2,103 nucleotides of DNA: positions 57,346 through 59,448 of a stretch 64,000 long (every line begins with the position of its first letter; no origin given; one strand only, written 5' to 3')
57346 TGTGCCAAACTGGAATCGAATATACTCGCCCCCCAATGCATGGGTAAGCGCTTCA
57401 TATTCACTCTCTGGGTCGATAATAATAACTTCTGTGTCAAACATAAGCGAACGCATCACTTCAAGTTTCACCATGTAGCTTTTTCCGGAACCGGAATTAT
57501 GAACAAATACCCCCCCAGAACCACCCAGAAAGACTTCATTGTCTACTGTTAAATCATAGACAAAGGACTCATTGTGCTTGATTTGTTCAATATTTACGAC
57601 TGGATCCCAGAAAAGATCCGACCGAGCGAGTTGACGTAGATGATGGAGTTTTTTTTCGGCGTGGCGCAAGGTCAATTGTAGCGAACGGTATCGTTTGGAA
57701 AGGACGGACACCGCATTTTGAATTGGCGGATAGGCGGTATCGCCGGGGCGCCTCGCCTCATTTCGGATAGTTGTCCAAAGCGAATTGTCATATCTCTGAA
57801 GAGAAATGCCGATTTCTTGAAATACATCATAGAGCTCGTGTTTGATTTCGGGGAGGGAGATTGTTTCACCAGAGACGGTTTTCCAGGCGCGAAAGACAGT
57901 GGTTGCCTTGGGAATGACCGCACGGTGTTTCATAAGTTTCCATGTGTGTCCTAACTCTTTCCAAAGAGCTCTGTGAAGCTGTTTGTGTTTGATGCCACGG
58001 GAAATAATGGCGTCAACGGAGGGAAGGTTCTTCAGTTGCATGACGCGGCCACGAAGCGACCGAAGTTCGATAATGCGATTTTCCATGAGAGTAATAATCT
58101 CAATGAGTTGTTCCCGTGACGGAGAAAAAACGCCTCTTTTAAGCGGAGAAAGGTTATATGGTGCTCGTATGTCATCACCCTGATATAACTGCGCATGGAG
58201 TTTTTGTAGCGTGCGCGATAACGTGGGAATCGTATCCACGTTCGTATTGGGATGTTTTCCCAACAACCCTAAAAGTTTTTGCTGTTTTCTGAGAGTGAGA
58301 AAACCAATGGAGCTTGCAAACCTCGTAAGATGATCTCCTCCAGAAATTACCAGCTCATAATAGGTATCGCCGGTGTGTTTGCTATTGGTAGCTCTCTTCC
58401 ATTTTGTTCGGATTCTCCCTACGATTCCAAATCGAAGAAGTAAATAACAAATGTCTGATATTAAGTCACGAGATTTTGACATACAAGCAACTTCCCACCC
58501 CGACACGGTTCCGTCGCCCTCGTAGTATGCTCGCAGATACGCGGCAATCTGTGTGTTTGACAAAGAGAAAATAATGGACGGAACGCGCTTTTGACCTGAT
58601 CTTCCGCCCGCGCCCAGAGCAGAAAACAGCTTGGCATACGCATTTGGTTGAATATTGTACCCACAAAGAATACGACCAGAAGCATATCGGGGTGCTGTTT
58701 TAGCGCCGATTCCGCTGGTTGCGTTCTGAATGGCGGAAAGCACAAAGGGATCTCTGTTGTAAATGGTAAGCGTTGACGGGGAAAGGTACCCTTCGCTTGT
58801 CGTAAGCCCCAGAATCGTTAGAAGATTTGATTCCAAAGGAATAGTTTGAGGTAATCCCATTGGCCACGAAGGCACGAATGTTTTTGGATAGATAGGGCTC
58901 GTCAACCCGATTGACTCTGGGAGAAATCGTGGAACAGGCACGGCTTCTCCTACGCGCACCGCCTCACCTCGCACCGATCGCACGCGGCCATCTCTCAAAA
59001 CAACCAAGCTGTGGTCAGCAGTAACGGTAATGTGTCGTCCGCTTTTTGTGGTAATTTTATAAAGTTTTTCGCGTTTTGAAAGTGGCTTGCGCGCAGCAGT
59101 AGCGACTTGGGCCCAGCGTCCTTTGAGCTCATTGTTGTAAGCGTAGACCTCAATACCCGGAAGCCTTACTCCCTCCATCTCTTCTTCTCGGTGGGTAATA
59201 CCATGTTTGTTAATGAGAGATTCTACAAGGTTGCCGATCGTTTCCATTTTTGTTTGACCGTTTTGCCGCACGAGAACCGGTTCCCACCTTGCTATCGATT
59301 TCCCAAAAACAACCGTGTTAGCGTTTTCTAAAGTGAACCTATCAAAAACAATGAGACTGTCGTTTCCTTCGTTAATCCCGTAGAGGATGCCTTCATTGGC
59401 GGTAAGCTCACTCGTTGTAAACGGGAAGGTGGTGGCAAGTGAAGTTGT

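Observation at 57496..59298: Large (~601-aa) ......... intein splitting the Walker A P-loop of a VirB4-like ATPase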

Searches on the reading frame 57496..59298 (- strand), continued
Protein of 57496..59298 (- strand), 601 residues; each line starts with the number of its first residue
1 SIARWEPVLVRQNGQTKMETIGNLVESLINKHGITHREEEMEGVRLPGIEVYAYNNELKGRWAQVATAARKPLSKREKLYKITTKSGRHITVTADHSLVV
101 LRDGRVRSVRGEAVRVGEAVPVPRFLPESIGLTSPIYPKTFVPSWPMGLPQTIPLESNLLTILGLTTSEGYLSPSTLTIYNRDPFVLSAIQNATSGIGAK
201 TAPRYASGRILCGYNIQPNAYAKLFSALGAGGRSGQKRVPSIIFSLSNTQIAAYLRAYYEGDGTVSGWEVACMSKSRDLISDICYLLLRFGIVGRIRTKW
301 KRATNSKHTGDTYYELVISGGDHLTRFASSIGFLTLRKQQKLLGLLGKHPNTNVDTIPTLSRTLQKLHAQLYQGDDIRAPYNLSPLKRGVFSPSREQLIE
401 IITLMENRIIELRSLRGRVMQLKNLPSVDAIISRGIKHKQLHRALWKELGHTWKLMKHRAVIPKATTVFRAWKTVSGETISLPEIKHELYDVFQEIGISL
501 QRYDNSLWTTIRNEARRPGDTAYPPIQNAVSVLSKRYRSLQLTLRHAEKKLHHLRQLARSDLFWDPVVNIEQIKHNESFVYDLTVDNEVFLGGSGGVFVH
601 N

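Call 71: find_related_loci(query=A4, collection=metagenome_contigs, flank=3000)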
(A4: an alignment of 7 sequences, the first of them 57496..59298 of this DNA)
Query A4 (601 aa) in metagenome_contigs; peptide patterns used: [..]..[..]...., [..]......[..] (x = any residue, [..] = any of these).
509 stretches matched a pattern; 293 encode a relative of the query (tblastn E <= 1e-3); the best 80 are kept; 79 distinct loci.
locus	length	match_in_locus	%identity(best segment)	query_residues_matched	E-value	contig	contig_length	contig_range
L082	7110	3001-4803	76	1-601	0e+0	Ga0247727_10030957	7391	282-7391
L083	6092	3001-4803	63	1-601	0e+0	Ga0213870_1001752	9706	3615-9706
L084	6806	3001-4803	63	1-601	0e+0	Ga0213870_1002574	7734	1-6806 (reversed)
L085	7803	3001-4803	63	1-601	0e+0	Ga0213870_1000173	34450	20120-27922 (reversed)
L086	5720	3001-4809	58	1-601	0e+0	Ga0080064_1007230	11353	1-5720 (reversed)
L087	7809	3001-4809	58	1-601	0e+0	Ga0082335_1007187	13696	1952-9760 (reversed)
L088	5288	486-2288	56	1-601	0e+0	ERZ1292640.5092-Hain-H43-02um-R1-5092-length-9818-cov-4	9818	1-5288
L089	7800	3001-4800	57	1-601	0e+0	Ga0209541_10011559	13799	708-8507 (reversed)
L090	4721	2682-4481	50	1-601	0e+0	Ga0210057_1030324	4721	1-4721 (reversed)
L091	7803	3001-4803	50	1-601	0e+0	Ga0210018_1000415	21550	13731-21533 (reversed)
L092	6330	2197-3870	50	13-601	0e+0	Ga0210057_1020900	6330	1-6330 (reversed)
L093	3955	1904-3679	48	6-601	0e+0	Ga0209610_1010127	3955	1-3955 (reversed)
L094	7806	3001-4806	47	1-601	0e+0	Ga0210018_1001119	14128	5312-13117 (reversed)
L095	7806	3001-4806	47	1-601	0e+0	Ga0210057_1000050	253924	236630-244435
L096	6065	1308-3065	50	17-601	0e+0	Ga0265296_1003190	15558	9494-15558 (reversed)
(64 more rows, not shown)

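Call 74: search_protein_families(library=pfam, max_evalue=0.0001, proteins=[P0327, P0332, P0341, P0250, P0246, P0012])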
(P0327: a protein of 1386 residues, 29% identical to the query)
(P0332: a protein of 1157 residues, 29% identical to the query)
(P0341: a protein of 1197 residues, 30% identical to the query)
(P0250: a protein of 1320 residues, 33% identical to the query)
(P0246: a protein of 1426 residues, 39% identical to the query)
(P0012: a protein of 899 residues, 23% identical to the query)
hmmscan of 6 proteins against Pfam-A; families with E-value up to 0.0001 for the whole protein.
P0327 (1386 aa): 2 families
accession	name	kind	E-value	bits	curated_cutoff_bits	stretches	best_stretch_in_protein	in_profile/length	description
PF14528.11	LAGLIDADG_3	-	5.7e-22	78.2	22.5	2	272-358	4-82/82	LAGLIDADG-like domain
PF14890.11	Intein_splicing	-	2e-14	54.1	35.8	1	87-643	26-155/155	Intein splicing domain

P0332 (1157 aa): 4 families
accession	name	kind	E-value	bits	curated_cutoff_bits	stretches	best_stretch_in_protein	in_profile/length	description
PF14528.11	LAGLIDADG_3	-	2.2e-19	69.9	22.5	1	475-558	2-82/82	LAGLIDADG-like domain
PF01935.23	DUF87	-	4.4e-17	63.4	23.2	1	837-1016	37-219/220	Helicase HerA, central domain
PF14890.11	Intein_splicing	-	9.2e-17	61.7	35.8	1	189-836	8-155/155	Intein splicing domain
PF13560.12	HTH_31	-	1.6e-05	25.5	27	1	582-628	3-50/64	Helix-turn-helix domain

P0341 (1197 aa): 6 families
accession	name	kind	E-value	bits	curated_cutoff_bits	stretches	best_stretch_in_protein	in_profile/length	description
PF14890.11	Intein_splicing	-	2.4e-20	73.3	35.8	1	212-760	26-155/155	Intein splicing domain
PF14528.11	LAGLIDADG_3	-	3e-14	53.5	22.5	2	394-468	5-79/82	LAGLIDADG-like domain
PF01381.28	HTH_3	-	2.1e-12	47.3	23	1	507-561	1-55/55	Helix-turn-helix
PF01935.23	DUF87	-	1.5e-08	35.5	23.2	1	761-926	34-206/220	Helicase HerA, central domain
PF13560.12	HTH_31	-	2.3e-06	28.2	27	1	506-562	5-62/64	Helix-turn-helix domain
PF13384.12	HTH_23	-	2.4e-06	27.6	24.6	1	578-615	3-39/50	Homeodomain-like domain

P0250 (1320 aa): 2 families
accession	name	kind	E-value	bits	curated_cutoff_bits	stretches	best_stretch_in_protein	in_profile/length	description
PF14890.11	Intein_splicing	-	8.1e-23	81.4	35.8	1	19-629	18-155/155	Intein splicing domain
PF14528.11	LAGLIDADG_3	-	5.7e-20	71.8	22.5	2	289-369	3-82/82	LAGLIDADG-like domain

P0246 (1426 aa): 4 families
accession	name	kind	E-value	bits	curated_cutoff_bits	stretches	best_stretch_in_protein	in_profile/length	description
PF14528.11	LAGLIDADG_3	-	3.3e-22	79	22.5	2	584-663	4-82/82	LAGLIDADG-like domain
PF19044.6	P-loop_TraG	-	4.4e-21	75.4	25.8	1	927-1214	42-343/413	TraG P-loop domain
PF14890.11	Intein_splicing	-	5.3e-20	72.2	35.8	1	300-927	2-155/155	Intein splicing domain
PF12846.13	AAA_10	-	8.8e-08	32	27.5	1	1104-1189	219-301/362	AAA-like domain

P0012 (899 aa): 3 families
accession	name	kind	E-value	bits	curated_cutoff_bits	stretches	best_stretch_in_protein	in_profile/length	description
PF00437.27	T2SSE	-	1.1e-31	110.2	24.9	2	709-773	193-257/370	Type II/IV secretion system protein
PF14890.11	Intein_splicing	-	7.5e-21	75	35.8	1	219-686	24-155/155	Intein splicing domain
PF14528.11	LAGLIDADG_3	-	3.1e-18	66.3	22.5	1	476-549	2-82/82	LAGLIDADG-like domain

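Call 80: find_related_loci(query=A2, collection=viral_contigs, flank=3000)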
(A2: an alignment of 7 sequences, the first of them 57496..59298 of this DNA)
Query A2 (601 aa) in viral_contigs; peptide patterns used: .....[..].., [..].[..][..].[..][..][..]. (x = any residue, [..] = any of these).
259 stretches matched a pattern; 36 encode a relative of the query (tblastn E <= 1e-3); 36 distinct loci.
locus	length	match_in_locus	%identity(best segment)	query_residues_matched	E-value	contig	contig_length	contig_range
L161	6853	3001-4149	26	81-504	8e-33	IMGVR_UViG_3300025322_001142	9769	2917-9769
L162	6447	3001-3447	33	232-371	9e-17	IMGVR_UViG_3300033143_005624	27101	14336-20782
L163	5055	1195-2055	28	76-364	6e-16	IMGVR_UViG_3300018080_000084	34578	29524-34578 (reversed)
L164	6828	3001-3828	29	81-358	1e-15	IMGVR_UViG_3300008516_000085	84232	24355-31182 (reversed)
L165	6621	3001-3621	31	155-348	3e-15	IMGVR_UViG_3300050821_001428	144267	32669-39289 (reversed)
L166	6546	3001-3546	31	150-341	2e-14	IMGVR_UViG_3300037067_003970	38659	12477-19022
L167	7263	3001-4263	24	81-486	1e-14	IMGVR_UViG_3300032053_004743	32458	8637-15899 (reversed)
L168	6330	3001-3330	38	234-345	2e-13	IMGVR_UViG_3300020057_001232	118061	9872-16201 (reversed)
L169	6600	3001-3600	27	82-296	4e-13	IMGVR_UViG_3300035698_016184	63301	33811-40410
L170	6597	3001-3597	27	147-342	1e-12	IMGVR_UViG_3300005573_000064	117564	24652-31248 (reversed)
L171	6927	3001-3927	24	74-410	3e-12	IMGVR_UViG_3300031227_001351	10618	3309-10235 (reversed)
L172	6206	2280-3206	24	74-410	3e-12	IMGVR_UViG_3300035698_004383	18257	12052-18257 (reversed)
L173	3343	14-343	32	233-342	6e-12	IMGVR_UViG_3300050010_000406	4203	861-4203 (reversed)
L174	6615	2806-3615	26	81-343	2e-11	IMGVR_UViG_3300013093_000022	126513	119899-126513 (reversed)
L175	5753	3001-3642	21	62-292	7e-11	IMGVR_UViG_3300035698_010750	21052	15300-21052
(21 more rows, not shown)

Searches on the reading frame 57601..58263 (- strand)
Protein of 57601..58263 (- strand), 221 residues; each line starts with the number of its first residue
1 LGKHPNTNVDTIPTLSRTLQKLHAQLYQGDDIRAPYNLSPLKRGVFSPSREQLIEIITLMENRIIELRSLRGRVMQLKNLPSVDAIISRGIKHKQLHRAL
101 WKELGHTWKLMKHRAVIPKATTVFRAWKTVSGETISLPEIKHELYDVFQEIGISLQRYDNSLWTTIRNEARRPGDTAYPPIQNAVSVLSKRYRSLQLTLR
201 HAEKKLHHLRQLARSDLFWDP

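Call 40: predict_structure(alignment_id=A3)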
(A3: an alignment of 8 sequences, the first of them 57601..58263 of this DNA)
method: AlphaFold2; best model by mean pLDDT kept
length: 221 residues; sequences in the alignment: 8
mean_pLDDT: 88.0   pTM: 0.79
mean pLDDT of the five models: 88.0, 86.6, 86.4, 85.3, 82.5
residues with pLDDT >= 90: 149; 70-90: 52; 50-70: 9; < 50: 11
segments of 3 or more residues with pLDDT < 50: 1-11
pLDDT, mean of each block of 10 residues (from residue 1): 42 74 88 82 76 91 96 95 96 97 96 95 96 94 94 90 88 88 95 95 93 77 53
secondary structure, 60 per line:
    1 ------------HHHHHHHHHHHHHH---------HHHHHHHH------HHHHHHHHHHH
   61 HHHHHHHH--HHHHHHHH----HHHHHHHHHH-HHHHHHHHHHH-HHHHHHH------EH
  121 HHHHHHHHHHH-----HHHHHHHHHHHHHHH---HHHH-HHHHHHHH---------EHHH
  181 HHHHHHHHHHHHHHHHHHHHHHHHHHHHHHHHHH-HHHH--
elements in order: H13-26 H36-43 H50-68 H71-78 H83-92 H94-104 H106-112 H120-131 H137-151 H155-158 H160-167 H178-214 H216-219

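Call 43: search_protein_families(library=pfam, max_evalue=10, proteins=[window:57601-58263:-])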
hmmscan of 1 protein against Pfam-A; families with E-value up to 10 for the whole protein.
window:57601-58263:- (221 aa): 1 family
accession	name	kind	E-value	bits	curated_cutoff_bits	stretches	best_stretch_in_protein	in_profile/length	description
PF20671.3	COG3_C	-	0.098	12.4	26.8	1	174-196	212-234/303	Conserved oligomeric Golgi complex subunit 3, C-terminal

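Call 47: fold_search(model_id=the predicted structure, library=pdb)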
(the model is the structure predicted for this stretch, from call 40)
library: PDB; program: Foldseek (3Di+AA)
matches with E <= 10: 220; with E <= 0.001: 0
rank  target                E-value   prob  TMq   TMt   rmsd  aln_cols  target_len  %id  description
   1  4e40                  4.4e-01  0.20  0.20  0.19  21.3       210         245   12  The haptoglobin-hemoglobin receptor of Trypanosoma congolense (released 2013-01-16)
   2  4iar                  6.1e-01  0.14  0.19  0.13  18.3       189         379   13  Crystal structure of the chimeric protein of 5-HT1B-BRIL in complex with ergotamine (PSI Community Target) (released 2013-03-13)
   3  9f1v                  8.5e-01  0.09  0.19  0.19  24.2       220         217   12  Crystal structure of Borrelia burgdorferi CspZ-YA (released 2025-04-16)
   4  5nnv_A                9.0e-01  0.07  0.18  0.17  34.1       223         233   15  Structure of a Bacillus subtilis Smc coiled coil middle fragment (released 2017-06-21)
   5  5l7i_A                9.4e-01  0.12  0.19  0.11  14.0       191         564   10  Structure of human Smoothened in complex with Vismodegib (released 2016-07-20)
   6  7ung_C4               9.8e-01  0.09  0.17  0.17  30.2       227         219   15  48-nm repeat of the human respiratory doublet microtubule (released 2022-10-05)
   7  8d9p                  1.1e+00  0.08  0.16  0.18  24.5       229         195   16  De Novo Photosynthetic Reaction Center Protein Equipped with Heme B and Mn(II) cations (released 2022-09-28)
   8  4qim                  1.2e+00  0.10  0.18  0.11  18.9       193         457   12  Structure of the human smoothened receptor in complex with ANTA XV (released 2014-07-23)
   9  5vju                  1.2e+00  0.07  0.15  0.17  22.6       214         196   17  De Novo Photosynthetic Reaction Center Protein Variant Equipped with His-Tyr H-bond, Heme B, and Cd(II) ions (released 2018-04-25)
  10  5jdo_A                1.4e+00  0.13  0.24  0.22  20.6       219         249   13  T. congolense haptoglobin-haemoglobin receptor in complex with haemoglobin (released 2016-04-27)
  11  6iql_B                1.4e+00  0.09  0.22  0.16  12.5       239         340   10  Crystal structure of dopamine receptor D4 bound to the subtype-selective ligand, L745870 (released 2019-12-04)
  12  6gy7_A                1.4e+00  0.07  0.17  0.12  44.7       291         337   12  Crystal structure of XaxB from Xenorhabdus nematophil (released 2018-07-25)
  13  6wtu_J                1.4e+00  0.06  0.17  0.14  24.3       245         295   14  Plasmodium vivax reticulocyte binding protein 2b (PvRBP2b) bound to human monoclonal antibody 273264 (released 2021-01-27)
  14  5l7i_B                1.5e+00  0.07  0.18  0.09  15.5       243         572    9  Structure of human Smoothened in complex with Vismodegib (released 2016-07-20)
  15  6w08_B                1.7e+00  0.05  0.17  0.12  20.7       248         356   10  Crystal Structure of Motility Associated Killing Factor E from Vibrio cholerae (released 2020-03-11)
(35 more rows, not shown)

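Call 56: fold_search(model_id=the predicted structure, library=viral)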
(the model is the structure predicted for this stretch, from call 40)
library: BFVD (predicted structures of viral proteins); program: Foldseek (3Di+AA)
matches with E <= 10: 158; with E <= 0.001: 0
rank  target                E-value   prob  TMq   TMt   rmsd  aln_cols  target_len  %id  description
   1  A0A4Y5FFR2            3.7e-01  0.38  0.25  0.07  13.1       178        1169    9  Structural component of the tail fiber [Lactobacillus phage SAC12B]
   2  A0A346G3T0            4.4e-01  0.15  0.17  0.21  25.7       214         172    9  (no name in the UniProt tables at hand)
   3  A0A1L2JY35            6.8e-01  0.20  0.21  0.28  16.7       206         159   10  Uncharacterized protein [Aeribacillus phage AP45]
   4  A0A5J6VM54            7.1e-01  0.09  0.16  0.18  22.1       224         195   13  Uncharacterized protein [Megaviridae environmental sample]
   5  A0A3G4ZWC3            8.6e-01  0.08  0.18  0.12  24.0       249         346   11  Uncharacterized protein [Edafosvirus sp.]
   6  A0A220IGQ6            9.1e-01  0.12  0.21  0.23  21.6       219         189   12  Putative ORF3 protein [Giant panda associated gemycircularvirus]
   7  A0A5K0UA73            1.1e+00  0.06  0.15  0.15  24.0       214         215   13  TLC domain-containing protein [Yasminevirus sp. GU-2018]
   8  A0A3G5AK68            1.2e+00  0.11  0.22  0.22  20.5       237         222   10  Uncharacterized protein [Sylvanvirus sp.]
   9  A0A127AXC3            1.3e+00  0.12  0.21  0.26  13.5       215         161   11  Uncharacterized protein [Bacillus phage SP-15]
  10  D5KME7                1.5e+00  0.14  0.27  0.26  24.6       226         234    9  (no name in the UniProt tables at hand)
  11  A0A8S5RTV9            1.8e+00  0.06  0.17  0.13  17.5       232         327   16  Repressor protein [Ackermannviridae sp.]
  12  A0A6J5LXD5            2.1e+00  0.12  0.28  0.17  13.5       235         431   12  Uncharacterized protein [uncultured Caudovirales phage]
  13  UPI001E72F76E         2.2e+00  0.03  0.14  0.12  18.6       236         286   15  (no name look-up for this kind of identifier)
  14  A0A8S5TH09            2.5e+00  0.04  0.17  0.06  23.0       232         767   12  Uncharacterized protein [Myoviridae sp. ctIty1]
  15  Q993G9                2.5e+00  0.04  0.17  0.13  23.0       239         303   11  ORF41 [callitrichine gammaherpesvirus 3]
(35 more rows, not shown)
